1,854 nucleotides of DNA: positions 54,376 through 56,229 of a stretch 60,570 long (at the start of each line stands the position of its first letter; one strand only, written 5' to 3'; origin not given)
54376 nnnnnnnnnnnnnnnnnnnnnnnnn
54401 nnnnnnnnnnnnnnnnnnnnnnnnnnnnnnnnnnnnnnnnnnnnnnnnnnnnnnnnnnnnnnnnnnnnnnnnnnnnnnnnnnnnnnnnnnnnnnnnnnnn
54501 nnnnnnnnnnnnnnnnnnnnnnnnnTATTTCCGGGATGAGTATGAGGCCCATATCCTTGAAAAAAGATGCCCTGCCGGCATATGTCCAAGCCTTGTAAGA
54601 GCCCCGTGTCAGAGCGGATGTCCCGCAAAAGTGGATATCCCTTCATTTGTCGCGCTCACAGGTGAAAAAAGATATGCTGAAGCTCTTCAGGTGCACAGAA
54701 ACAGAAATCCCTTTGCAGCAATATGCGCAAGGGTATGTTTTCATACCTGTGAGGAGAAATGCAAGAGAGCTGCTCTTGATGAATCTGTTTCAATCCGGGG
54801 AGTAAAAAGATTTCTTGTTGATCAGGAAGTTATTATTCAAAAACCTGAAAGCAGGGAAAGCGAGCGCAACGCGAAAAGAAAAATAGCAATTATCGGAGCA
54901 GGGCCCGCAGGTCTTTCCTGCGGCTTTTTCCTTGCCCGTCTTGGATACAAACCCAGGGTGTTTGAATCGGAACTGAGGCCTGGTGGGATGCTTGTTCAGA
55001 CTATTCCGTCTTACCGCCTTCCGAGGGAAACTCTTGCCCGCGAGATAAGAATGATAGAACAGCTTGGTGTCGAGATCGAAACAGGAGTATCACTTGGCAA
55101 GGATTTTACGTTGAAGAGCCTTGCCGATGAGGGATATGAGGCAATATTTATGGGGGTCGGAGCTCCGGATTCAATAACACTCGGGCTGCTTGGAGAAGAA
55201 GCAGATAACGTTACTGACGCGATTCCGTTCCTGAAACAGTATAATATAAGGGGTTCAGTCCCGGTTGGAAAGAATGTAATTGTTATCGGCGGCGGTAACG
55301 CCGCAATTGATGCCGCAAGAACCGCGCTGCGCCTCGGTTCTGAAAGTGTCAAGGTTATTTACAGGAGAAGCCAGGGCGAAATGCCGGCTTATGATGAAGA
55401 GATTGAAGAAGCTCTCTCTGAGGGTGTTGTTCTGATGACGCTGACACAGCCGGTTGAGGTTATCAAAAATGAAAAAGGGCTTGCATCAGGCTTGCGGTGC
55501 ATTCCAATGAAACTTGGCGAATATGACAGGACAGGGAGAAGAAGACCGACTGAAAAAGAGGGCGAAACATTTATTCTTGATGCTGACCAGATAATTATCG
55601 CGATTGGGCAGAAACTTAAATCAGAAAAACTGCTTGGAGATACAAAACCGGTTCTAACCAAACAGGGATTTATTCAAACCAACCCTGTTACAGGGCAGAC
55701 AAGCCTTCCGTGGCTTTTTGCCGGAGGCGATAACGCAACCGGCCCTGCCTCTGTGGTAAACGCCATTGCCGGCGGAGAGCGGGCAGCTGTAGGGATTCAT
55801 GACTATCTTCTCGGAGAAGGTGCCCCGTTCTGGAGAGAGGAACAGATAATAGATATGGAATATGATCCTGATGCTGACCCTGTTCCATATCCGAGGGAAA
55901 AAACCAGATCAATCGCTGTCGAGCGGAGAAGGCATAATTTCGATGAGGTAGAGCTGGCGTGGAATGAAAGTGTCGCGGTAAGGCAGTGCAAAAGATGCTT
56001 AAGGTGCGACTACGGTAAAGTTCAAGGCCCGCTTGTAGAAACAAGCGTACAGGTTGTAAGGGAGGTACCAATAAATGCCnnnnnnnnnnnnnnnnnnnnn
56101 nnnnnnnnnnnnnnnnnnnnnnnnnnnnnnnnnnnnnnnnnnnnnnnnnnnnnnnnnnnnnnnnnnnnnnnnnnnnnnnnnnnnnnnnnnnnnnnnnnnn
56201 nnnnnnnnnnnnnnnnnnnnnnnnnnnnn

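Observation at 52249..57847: Hybrid [FeFe]-hydrogenase-type operon: NuoE-like, a NuoF-like flavoprotein fused to a GltD/NfnB-like NADPH module, and HydA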

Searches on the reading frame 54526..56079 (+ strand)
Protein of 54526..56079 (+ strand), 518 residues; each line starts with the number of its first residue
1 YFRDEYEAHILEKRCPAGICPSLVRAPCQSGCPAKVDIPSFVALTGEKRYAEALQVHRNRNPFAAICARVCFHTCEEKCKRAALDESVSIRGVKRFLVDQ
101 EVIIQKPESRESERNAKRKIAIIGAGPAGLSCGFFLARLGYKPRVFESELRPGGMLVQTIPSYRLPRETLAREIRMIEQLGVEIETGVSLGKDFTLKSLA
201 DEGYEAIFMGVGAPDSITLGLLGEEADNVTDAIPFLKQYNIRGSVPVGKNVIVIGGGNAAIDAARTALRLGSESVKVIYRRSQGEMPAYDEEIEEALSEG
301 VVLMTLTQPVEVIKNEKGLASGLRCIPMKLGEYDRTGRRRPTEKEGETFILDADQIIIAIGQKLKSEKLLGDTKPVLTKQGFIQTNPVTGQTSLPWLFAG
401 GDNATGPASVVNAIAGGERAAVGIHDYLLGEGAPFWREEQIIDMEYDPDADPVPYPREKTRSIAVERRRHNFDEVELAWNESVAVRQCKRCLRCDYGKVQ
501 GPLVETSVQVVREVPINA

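Call 19: search_solved_structures(query=window:54526-56079:+, max_evalue=1e-20, show_alignments=5)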
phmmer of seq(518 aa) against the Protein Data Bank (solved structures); distinct sequences matched with E-value up to 1e-20: 12.
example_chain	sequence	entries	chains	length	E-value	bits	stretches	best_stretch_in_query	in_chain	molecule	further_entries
9bov_A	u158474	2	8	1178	4.7e-104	352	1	25-495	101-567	Molybdopterin oxidoreductase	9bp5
9n5u_A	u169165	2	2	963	6.4e-98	331.8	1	26-431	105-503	NfnA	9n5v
8oh5_C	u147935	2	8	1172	1.4e-93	317.5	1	25-495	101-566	Formate dehydrogenase-O, major subunit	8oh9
4ylf_B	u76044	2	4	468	1.5e-88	300.9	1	27-435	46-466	Dihydropyrimidine dehydrogenase subunit A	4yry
5jca_L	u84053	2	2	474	9.7e-79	268.6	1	24-430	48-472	NADH-dependent Ferredoxin:NADP Oxidoreductase (NfnI) subunit alpha | NADH-dependent Ferredoxin:NADP Oxidoreductase subunit alpha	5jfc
5vj7_A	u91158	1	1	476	6.2e-71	242.8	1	24-432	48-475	Oxidoreductase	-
1h7x_A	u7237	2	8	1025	6.3e-54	186.7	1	20-431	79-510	DIHYDROPYRIMIDINE DEHYDROGENASE | Dihydropyrimidine dehydrogenase [NADP(+)]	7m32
7m31_A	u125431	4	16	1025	6.3e-54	186.7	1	20-431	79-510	Dihydropyrimidine dehydrogenase [NADP(+)]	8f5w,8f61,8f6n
1gt8_A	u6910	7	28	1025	6.3e-54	186.7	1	20-431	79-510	DIHYDROPYRIMIDINE DEHYDROGENASE | Dihydropyrimidine dehydrogenase [NADP(+)]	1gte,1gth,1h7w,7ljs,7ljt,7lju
2vdc_G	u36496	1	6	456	1.4e-52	182.3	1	20-430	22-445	GLUTAMATE SYNTHASE [NADPH] SMALL CHAIN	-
6s6s_G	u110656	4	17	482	1.7e-52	181.9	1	20-430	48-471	Glutamate synthase [NADPH] small chain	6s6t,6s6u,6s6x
7mfm_I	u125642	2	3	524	6.5e-34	120.7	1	29-277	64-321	Glutamate synthase (NADPH) small chain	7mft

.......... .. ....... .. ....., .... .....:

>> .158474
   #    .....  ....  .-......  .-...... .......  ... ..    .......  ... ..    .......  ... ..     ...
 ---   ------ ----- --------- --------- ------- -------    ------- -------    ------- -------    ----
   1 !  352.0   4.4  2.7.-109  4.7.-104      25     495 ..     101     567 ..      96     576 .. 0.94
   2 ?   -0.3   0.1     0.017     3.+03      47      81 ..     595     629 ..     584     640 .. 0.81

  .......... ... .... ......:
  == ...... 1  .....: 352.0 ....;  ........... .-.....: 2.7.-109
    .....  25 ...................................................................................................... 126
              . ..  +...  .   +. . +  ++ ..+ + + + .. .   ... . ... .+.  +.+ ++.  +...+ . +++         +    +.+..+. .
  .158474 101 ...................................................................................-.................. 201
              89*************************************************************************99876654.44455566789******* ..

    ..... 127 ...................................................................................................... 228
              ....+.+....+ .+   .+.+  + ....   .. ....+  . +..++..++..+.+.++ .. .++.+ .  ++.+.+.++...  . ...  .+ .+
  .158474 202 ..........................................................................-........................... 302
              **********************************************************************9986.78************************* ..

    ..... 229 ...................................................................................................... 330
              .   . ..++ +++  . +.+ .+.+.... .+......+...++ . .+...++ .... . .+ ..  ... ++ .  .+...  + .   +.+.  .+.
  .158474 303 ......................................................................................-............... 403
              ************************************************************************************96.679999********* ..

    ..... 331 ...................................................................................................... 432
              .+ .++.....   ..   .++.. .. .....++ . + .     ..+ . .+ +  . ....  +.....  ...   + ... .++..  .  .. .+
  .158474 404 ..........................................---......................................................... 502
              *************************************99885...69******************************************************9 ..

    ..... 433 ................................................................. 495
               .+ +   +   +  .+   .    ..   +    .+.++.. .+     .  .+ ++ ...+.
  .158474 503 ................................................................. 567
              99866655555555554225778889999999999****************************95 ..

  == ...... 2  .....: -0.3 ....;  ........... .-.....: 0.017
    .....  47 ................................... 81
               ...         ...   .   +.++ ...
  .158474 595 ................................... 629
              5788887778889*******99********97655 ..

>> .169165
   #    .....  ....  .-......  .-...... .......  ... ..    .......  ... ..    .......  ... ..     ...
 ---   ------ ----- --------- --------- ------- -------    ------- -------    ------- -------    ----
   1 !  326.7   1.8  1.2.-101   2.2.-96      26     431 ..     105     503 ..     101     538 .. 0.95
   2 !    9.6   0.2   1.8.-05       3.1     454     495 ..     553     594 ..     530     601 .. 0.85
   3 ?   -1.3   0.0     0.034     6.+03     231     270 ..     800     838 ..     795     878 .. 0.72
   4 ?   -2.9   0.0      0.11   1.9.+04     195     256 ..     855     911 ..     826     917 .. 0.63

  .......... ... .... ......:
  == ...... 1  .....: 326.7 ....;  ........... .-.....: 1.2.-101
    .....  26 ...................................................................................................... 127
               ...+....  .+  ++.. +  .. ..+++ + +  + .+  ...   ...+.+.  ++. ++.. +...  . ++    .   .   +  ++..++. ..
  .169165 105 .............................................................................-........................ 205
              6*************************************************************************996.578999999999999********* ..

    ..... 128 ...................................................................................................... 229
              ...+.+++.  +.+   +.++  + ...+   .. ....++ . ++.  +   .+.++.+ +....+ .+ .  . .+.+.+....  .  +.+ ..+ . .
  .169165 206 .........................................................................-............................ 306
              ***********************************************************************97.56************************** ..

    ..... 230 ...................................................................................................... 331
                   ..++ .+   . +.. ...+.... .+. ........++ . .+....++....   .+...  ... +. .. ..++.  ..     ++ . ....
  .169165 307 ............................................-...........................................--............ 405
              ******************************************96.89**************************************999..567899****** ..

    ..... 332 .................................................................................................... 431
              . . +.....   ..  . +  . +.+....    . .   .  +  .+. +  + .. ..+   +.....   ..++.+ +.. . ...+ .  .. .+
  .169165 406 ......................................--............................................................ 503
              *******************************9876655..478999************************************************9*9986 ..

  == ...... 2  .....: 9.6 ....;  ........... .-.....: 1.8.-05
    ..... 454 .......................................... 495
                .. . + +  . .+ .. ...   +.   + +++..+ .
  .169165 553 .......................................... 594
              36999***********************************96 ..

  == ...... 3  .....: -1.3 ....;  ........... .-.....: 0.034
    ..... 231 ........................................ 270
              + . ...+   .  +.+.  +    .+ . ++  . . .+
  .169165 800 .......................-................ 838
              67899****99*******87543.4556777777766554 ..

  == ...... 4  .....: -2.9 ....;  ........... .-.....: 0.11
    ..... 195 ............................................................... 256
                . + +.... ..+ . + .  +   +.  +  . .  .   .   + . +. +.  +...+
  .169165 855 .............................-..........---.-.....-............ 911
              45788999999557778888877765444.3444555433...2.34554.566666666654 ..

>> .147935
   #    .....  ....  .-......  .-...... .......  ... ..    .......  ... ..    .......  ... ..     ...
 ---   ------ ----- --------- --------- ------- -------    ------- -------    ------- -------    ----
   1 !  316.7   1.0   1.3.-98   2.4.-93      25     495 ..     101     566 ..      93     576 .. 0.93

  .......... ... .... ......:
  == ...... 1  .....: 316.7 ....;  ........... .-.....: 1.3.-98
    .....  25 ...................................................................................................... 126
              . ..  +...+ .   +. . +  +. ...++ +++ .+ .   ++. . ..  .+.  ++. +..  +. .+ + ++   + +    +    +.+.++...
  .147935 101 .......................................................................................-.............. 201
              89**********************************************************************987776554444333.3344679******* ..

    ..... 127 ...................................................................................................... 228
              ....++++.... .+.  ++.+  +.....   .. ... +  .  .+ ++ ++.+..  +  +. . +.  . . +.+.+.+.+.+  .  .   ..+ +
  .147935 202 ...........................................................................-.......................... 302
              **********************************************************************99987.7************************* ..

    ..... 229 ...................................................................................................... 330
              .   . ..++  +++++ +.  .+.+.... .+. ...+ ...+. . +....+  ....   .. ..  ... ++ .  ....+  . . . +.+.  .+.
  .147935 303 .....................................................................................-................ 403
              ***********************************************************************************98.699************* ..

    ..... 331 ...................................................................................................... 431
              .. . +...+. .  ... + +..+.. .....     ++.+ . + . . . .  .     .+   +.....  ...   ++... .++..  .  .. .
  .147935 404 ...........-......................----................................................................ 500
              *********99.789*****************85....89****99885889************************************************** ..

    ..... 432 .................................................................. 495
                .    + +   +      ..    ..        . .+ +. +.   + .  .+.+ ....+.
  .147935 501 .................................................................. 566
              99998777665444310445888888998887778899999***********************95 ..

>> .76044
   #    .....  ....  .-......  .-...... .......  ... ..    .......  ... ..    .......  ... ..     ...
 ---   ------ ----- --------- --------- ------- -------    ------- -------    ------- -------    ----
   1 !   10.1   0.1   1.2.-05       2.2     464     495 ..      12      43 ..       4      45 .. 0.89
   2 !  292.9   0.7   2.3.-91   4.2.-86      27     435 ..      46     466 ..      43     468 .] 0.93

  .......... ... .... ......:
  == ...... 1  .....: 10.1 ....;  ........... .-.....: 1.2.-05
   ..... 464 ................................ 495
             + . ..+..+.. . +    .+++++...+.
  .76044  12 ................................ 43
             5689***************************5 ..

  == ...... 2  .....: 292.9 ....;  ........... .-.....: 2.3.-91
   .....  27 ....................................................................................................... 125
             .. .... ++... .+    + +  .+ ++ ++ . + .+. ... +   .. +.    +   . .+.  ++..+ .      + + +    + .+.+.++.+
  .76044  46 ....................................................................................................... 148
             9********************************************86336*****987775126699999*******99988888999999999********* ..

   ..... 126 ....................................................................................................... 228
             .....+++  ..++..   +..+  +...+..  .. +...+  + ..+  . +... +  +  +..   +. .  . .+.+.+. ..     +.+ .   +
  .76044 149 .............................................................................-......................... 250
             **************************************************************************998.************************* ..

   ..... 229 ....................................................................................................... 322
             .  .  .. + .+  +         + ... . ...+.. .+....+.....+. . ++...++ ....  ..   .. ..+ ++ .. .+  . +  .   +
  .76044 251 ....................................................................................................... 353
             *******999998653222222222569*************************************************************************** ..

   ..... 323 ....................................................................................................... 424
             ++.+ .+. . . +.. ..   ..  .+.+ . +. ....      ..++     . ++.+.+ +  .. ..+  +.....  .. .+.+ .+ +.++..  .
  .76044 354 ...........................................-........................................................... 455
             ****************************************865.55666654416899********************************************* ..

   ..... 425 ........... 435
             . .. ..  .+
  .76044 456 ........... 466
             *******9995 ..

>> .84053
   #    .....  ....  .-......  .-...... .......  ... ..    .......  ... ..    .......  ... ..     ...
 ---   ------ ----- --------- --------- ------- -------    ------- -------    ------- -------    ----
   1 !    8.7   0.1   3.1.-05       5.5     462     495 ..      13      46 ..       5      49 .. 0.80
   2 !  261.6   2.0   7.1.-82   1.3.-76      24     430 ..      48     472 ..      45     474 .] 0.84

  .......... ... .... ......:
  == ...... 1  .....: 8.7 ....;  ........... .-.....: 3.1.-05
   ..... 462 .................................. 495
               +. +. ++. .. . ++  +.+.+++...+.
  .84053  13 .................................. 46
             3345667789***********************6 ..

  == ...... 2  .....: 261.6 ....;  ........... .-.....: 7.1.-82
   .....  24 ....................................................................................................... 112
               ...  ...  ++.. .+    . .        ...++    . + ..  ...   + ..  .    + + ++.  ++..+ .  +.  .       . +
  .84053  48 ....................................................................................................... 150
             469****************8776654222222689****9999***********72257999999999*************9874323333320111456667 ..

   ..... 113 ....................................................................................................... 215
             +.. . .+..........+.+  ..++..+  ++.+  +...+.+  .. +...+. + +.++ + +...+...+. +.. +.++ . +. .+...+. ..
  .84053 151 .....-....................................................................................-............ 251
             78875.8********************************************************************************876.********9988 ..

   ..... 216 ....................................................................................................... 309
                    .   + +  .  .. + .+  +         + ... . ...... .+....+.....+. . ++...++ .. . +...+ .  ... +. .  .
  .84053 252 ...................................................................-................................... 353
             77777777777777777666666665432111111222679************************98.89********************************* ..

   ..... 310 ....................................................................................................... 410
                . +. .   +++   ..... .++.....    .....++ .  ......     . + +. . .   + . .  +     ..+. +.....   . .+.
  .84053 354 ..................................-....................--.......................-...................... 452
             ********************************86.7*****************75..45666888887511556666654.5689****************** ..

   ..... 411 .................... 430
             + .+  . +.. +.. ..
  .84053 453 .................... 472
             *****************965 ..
